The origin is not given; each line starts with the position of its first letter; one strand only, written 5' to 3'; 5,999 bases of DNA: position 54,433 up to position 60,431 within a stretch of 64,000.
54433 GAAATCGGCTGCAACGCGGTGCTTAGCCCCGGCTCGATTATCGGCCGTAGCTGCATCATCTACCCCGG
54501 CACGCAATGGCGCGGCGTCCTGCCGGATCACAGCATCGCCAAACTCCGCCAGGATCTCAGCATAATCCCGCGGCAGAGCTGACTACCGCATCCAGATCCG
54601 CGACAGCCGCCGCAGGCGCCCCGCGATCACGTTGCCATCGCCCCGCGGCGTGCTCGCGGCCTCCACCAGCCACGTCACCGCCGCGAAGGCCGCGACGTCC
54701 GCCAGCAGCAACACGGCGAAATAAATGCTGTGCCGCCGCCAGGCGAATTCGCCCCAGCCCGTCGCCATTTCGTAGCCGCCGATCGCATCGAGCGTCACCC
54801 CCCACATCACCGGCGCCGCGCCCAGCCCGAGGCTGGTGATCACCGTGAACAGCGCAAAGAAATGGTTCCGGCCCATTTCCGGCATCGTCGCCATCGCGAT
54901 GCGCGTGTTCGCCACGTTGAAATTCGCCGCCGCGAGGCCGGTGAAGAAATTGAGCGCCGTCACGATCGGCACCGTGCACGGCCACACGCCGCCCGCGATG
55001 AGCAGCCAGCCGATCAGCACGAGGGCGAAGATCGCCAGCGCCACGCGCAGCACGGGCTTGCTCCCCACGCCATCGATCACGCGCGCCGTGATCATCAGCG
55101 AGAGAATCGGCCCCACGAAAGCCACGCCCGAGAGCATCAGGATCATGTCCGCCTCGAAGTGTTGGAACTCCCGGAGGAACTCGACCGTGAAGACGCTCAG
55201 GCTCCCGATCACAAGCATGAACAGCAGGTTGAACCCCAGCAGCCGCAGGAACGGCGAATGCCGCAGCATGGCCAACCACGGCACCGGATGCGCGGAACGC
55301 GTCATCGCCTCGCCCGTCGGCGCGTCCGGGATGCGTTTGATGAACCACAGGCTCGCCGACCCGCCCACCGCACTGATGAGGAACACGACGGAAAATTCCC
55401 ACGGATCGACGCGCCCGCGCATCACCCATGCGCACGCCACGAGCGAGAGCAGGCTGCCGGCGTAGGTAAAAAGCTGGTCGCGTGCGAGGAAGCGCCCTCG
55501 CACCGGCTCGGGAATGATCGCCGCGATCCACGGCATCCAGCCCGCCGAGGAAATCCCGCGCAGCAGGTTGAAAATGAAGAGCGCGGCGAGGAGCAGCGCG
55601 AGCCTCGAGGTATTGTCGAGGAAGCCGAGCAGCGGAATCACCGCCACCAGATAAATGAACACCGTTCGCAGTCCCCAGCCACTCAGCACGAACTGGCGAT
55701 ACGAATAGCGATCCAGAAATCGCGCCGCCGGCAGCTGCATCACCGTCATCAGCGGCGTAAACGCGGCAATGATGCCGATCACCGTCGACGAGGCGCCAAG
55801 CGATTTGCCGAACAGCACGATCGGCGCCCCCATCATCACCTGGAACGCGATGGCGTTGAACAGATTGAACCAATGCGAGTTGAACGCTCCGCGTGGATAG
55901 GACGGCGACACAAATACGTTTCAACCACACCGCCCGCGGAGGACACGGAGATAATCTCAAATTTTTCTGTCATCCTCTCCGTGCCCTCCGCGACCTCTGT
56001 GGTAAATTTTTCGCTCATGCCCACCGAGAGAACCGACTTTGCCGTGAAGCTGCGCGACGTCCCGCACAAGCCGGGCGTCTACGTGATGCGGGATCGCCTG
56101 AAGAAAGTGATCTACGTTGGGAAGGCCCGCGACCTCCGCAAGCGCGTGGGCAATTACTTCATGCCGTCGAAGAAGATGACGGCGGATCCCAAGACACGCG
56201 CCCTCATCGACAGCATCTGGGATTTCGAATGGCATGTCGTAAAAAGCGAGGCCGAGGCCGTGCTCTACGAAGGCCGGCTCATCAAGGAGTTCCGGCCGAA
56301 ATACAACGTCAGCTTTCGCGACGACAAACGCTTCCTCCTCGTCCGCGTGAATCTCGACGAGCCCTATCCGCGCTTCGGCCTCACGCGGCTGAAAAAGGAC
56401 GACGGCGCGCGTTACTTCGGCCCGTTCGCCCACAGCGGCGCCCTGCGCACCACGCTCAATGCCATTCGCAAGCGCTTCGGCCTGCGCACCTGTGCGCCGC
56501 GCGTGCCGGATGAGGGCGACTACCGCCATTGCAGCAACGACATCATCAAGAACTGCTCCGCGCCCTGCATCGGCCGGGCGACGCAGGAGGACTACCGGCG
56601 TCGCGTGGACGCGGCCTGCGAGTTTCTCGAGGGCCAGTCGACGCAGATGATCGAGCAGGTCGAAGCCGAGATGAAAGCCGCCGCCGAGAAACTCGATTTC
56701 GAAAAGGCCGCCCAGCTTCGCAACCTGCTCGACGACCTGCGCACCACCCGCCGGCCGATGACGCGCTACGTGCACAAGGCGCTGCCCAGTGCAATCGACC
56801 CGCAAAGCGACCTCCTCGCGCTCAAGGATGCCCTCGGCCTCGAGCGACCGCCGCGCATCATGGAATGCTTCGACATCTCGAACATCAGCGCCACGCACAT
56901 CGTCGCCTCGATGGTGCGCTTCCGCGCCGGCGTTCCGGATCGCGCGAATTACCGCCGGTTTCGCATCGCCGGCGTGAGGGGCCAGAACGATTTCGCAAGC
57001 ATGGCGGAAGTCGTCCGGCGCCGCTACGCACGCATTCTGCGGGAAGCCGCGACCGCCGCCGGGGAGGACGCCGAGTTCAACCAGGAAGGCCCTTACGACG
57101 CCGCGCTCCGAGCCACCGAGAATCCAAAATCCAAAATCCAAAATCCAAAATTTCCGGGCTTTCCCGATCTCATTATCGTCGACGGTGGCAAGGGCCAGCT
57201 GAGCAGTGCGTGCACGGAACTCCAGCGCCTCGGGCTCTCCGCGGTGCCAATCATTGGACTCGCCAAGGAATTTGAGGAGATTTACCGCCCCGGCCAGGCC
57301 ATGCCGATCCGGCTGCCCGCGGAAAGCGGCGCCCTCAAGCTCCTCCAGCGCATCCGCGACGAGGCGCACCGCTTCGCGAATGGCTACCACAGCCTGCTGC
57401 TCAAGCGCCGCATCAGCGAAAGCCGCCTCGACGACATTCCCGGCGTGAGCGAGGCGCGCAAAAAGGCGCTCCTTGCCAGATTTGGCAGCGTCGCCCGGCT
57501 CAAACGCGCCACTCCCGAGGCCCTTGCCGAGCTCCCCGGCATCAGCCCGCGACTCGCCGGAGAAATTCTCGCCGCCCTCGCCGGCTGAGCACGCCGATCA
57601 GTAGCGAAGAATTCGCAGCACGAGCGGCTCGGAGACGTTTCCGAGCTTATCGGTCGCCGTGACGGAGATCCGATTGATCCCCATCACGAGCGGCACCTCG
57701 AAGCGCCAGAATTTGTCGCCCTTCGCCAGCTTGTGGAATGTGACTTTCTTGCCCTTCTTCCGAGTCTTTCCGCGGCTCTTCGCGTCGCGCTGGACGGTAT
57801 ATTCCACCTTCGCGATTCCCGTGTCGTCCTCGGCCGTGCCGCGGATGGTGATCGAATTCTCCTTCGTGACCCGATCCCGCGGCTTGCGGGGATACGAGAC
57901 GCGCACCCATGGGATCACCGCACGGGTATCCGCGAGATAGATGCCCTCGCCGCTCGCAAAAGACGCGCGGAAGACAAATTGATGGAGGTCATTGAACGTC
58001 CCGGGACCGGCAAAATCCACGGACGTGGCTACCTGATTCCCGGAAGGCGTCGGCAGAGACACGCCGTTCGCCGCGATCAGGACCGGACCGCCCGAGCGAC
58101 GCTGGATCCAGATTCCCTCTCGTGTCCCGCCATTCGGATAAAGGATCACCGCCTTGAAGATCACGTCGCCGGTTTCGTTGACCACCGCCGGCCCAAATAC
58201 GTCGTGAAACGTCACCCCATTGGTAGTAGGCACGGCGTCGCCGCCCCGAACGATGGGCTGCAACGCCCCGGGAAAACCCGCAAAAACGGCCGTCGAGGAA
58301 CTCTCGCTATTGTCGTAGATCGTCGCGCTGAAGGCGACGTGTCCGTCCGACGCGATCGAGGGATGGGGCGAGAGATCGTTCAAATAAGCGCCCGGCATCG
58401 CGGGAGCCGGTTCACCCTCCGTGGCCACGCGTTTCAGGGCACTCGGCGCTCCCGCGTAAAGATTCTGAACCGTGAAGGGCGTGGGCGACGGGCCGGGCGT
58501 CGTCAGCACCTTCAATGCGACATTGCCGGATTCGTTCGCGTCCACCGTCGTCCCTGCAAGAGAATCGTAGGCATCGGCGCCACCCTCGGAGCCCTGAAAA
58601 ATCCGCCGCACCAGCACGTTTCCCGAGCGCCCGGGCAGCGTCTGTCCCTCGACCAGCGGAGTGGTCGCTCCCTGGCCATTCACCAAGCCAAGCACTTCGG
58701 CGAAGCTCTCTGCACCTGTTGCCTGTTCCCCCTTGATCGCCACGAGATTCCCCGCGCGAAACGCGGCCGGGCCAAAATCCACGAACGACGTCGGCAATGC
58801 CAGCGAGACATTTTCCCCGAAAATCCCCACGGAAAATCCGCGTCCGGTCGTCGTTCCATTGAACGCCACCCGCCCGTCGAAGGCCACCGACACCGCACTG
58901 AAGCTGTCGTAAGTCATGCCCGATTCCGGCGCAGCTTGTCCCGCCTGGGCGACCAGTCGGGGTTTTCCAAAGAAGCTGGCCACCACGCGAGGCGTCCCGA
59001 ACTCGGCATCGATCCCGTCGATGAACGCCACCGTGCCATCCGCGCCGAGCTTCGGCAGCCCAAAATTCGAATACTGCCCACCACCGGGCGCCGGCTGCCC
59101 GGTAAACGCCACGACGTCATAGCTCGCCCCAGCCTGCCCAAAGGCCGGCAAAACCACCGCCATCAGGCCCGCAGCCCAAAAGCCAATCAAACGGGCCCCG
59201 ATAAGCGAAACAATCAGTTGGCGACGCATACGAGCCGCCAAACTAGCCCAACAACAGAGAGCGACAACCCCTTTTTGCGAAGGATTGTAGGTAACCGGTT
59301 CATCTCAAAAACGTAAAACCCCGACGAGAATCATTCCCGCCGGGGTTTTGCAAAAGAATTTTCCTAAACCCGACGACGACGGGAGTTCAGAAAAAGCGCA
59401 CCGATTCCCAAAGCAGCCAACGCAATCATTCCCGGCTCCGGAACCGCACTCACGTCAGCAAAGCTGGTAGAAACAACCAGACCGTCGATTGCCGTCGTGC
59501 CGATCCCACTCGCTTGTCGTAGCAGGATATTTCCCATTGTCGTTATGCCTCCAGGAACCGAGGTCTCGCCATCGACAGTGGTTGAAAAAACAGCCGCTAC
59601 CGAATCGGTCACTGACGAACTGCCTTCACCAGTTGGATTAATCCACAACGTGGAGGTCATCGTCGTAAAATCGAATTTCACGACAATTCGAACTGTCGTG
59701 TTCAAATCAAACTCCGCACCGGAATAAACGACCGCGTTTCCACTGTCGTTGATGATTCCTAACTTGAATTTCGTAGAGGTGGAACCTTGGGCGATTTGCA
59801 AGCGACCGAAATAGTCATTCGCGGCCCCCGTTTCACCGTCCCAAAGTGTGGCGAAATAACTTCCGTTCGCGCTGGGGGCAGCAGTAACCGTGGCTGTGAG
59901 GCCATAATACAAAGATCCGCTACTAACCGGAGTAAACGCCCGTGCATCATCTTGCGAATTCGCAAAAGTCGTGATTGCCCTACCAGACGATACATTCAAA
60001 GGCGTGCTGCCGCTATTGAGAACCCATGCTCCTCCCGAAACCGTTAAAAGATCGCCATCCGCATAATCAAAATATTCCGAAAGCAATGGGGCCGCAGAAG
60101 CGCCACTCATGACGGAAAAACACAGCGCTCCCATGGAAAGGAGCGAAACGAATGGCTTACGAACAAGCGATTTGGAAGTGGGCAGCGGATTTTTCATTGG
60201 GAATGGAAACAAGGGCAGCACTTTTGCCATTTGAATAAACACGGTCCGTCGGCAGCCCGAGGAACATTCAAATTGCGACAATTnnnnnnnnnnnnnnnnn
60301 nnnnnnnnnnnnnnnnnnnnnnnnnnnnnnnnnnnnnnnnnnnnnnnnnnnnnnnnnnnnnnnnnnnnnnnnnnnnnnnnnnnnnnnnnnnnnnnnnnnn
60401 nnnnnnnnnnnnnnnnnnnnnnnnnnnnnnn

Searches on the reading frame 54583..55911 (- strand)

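Call 68: search_protein_families(library=pfam, proteins=[window:54583-55911:-], max_evalue=0.0001)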
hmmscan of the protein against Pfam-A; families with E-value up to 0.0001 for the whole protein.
window:54583-55911:- (442 aa): 1 family
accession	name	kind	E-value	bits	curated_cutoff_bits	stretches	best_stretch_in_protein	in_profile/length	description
PF07690.21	MFS_1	-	1.3e-20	74.1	33.4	2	18-308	7-291/347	Major Facilitator Superfamily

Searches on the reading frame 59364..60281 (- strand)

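Call 68: search_protein_families(library=pfam, proteins=[window:59364-60281:-], max_evalue=0.0001)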
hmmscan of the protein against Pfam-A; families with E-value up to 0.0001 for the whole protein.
window:59364-60281:- (305 aa): 1 family
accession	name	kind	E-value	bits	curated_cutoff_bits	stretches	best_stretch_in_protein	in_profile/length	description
PF07589.16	PEP-CTERM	-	4.4e-05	23.8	20.7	1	279-303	1-24/24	PEP-CTERM motif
